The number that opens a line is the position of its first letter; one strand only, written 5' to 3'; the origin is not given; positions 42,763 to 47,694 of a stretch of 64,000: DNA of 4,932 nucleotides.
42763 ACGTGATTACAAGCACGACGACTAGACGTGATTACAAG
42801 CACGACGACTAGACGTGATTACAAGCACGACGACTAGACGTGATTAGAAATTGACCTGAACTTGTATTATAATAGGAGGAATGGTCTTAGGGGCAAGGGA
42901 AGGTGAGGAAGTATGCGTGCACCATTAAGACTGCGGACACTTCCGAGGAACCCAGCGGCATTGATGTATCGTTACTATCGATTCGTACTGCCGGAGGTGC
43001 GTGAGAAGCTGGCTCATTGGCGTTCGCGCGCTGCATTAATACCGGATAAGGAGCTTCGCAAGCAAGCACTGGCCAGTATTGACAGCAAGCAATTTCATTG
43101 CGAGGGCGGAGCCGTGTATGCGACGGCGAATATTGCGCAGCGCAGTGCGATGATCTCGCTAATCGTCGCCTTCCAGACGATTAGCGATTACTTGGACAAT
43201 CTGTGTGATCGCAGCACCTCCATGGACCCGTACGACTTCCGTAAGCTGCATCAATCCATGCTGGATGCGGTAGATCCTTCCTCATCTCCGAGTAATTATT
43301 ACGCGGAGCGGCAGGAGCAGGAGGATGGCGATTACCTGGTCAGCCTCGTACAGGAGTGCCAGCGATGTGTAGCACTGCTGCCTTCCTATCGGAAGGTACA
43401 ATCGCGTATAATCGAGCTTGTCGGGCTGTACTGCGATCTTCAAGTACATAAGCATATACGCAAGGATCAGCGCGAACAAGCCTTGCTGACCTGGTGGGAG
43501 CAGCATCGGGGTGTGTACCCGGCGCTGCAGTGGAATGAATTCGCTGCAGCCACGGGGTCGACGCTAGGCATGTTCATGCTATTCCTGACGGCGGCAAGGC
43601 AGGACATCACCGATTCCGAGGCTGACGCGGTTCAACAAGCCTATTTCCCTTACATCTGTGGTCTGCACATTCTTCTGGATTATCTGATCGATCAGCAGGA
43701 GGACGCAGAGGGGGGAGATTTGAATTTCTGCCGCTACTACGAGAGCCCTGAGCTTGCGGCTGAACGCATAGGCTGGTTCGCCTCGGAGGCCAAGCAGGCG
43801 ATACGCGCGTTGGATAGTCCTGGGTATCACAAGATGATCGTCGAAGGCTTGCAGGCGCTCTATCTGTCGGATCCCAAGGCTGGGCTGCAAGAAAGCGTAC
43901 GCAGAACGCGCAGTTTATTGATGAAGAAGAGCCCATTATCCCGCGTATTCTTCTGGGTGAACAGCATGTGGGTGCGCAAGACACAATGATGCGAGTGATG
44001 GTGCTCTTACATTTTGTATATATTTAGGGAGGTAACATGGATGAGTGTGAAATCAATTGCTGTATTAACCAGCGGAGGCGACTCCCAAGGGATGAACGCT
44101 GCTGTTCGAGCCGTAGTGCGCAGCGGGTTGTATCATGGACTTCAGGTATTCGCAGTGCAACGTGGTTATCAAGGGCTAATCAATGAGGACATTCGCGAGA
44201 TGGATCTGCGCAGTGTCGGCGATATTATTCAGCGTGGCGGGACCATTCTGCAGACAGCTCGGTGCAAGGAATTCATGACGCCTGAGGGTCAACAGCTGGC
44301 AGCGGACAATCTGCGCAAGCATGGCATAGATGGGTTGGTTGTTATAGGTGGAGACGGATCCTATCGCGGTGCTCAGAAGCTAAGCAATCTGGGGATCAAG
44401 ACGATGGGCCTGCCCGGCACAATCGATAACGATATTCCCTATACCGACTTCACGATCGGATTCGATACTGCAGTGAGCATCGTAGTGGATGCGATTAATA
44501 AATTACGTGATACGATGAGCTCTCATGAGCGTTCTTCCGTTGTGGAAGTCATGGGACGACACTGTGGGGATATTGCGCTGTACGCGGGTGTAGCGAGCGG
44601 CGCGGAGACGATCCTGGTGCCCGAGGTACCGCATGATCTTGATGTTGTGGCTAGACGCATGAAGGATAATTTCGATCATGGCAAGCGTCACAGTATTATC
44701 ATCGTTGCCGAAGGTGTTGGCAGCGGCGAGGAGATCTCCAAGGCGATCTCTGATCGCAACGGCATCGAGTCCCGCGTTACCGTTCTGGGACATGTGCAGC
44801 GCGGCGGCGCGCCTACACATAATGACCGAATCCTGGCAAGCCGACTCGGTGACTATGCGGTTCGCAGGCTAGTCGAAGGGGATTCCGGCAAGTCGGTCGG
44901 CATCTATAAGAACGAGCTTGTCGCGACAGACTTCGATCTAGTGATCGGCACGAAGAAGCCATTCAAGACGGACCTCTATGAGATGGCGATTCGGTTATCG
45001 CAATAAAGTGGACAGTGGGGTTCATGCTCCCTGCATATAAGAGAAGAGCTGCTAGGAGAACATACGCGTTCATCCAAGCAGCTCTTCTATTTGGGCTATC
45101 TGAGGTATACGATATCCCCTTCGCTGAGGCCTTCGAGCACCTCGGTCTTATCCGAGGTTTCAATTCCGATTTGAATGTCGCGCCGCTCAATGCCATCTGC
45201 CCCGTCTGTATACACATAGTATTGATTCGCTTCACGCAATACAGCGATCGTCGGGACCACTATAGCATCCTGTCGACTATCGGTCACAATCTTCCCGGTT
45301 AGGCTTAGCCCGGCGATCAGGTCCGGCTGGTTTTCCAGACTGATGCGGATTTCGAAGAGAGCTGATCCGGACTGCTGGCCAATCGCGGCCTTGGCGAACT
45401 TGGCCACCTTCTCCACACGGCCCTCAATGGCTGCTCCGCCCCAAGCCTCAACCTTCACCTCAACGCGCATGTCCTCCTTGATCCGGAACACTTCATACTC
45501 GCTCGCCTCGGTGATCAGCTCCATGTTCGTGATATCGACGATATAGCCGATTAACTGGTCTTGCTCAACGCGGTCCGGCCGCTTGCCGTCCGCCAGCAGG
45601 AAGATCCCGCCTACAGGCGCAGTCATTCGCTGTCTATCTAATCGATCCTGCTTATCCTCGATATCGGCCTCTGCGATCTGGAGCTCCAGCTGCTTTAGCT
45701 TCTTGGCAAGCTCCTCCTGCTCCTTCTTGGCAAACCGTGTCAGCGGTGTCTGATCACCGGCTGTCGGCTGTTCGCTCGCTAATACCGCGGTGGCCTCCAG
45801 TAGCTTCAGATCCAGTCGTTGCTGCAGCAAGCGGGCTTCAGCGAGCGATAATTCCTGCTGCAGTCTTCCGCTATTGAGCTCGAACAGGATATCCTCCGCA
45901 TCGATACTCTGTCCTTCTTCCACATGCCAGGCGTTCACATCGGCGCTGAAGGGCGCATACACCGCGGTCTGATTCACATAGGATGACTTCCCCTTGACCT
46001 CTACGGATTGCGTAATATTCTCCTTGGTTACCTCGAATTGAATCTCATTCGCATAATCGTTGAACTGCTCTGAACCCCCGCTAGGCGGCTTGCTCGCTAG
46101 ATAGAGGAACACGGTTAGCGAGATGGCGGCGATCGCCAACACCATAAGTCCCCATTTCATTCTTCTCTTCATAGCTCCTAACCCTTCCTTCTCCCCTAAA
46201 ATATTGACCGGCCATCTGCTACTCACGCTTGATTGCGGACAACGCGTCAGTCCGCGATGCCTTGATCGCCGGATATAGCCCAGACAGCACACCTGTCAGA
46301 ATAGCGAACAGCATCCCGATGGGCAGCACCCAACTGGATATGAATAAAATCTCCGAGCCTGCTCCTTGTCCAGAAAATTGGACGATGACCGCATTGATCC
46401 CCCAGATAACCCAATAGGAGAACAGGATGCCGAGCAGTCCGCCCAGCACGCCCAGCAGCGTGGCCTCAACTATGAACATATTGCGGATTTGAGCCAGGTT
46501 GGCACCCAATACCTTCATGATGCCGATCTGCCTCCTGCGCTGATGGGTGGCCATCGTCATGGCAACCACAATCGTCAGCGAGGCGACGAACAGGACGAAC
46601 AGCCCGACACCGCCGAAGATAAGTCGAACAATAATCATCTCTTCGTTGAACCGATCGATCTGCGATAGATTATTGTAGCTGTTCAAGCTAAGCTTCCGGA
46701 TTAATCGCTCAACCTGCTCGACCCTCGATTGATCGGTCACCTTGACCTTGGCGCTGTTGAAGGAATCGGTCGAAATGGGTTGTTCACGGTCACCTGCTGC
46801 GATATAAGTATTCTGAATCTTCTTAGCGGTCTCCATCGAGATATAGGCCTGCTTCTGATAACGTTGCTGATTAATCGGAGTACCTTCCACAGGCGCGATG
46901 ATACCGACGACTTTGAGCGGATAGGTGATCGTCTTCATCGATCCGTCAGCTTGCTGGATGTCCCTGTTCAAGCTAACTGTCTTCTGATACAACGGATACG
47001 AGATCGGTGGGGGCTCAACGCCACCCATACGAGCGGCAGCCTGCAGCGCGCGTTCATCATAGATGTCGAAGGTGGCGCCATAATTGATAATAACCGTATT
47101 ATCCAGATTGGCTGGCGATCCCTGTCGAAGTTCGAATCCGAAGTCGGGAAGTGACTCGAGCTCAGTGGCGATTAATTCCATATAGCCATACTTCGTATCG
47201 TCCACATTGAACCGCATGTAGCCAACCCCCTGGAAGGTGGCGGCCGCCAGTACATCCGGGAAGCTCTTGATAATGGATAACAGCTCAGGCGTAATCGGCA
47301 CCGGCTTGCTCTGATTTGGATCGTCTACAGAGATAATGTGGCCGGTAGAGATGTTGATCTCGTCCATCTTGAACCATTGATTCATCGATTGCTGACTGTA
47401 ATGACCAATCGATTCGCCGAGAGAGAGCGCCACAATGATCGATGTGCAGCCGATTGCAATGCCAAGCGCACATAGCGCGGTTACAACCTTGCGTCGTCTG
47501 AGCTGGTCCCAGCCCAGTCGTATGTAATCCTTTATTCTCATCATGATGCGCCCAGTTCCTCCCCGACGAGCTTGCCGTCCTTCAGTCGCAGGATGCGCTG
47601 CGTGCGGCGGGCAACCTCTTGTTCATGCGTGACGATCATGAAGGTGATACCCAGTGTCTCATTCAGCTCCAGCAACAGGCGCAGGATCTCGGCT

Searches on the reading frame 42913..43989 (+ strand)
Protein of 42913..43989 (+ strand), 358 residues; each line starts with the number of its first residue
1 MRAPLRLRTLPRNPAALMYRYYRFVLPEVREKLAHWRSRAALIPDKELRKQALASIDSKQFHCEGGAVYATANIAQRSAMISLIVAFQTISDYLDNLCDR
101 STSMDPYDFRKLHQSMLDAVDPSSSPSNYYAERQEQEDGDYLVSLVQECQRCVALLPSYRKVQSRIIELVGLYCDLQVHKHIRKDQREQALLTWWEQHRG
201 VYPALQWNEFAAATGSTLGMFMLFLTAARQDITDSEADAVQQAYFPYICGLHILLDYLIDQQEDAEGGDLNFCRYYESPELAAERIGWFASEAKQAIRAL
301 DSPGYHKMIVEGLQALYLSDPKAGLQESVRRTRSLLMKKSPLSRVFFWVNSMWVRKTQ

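Call 75: search_protein_families(library=pfam, proteins=[window:42913-43989:+], max_evalue=0.00001)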
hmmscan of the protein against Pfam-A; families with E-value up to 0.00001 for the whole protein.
window:42913-43989:+ (358 aa): 1 family
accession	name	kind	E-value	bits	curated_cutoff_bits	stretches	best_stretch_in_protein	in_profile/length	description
PF10776.14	DUF2600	-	4.3e-140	466.7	25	1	27-355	1-328/328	Protein of unknown function (DUF2600)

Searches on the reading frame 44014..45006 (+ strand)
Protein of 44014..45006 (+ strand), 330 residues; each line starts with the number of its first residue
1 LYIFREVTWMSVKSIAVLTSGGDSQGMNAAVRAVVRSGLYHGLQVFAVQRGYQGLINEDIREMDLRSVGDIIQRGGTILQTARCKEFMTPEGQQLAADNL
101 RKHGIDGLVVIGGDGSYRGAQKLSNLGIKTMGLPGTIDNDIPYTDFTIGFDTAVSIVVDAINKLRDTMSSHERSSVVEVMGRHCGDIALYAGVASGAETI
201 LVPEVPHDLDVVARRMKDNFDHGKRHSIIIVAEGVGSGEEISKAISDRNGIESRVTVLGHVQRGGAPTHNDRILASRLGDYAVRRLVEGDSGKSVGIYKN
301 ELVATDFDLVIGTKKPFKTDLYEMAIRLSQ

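Call 75: search_protein_families(library=pfam, proteins=[window:44014-45006:+], max_evalue=0.00001)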
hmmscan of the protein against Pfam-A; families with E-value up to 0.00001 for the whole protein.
window:44014-45006:+ (330 aa): 1 family
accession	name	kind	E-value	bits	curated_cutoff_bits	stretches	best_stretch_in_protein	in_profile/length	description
PF00365.25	PFK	-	1.3e-112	376.1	30.9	1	15-284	2-275/277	Phosphofructokinase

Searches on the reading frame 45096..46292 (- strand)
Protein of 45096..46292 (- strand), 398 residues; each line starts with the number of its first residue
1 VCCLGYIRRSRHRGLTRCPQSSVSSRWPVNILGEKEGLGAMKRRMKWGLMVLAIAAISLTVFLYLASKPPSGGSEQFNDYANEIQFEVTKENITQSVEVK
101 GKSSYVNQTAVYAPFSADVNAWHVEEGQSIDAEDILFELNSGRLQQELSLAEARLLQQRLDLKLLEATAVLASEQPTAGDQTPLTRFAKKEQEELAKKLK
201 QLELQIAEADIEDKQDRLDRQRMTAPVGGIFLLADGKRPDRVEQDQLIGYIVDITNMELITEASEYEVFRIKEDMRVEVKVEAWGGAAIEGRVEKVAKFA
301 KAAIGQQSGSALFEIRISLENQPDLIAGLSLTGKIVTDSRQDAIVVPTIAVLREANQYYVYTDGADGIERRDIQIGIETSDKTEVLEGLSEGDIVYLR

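Call 75: search_protein_families(library=pfam, proteins=[window:45096-46292:-], max_evalue=0.00001)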
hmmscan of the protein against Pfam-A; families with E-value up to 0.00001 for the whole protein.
window:45096-46292:- (398 aa): 2 families
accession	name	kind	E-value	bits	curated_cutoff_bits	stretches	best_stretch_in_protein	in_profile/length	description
PF13437.12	HlyD_3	-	1.8e-11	45.2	22.2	1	224-325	3-103/106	HlyD family secretion protein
PF16576.10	HlyD_D23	-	1.9e-09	37.6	30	1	108-302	19-190/214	Barrel-sandwich domain of CusB or HlyD membrane-fusion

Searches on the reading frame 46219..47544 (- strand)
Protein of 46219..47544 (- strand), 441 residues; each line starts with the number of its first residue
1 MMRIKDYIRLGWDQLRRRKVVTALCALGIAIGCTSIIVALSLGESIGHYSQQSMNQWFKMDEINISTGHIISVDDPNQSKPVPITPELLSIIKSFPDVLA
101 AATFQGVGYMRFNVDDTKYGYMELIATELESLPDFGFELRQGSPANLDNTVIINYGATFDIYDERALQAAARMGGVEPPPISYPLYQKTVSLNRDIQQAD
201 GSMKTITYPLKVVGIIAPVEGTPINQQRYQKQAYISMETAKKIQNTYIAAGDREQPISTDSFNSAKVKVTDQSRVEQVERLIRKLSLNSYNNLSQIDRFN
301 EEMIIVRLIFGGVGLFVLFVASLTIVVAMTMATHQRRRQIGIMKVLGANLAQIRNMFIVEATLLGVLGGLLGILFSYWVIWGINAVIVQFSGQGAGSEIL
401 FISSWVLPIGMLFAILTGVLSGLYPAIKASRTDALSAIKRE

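Call 75: search_protein_families(library=pfam, proteins=[window:46219-47544:-], max_evalue=0.00001)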
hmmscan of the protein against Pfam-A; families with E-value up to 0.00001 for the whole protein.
window:46219-47544:- (441 aa): 2 families
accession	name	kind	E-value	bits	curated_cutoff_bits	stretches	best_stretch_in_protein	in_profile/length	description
PF02687.27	FtsX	-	3.2e-19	69.6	25.5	1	313-432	3-118/120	FtsX-like permease C-terminal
PF12704.14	MacB_PCD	-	1.2e-11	45.8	27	1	22-284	1-206/207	MacB-like periplasmic core domain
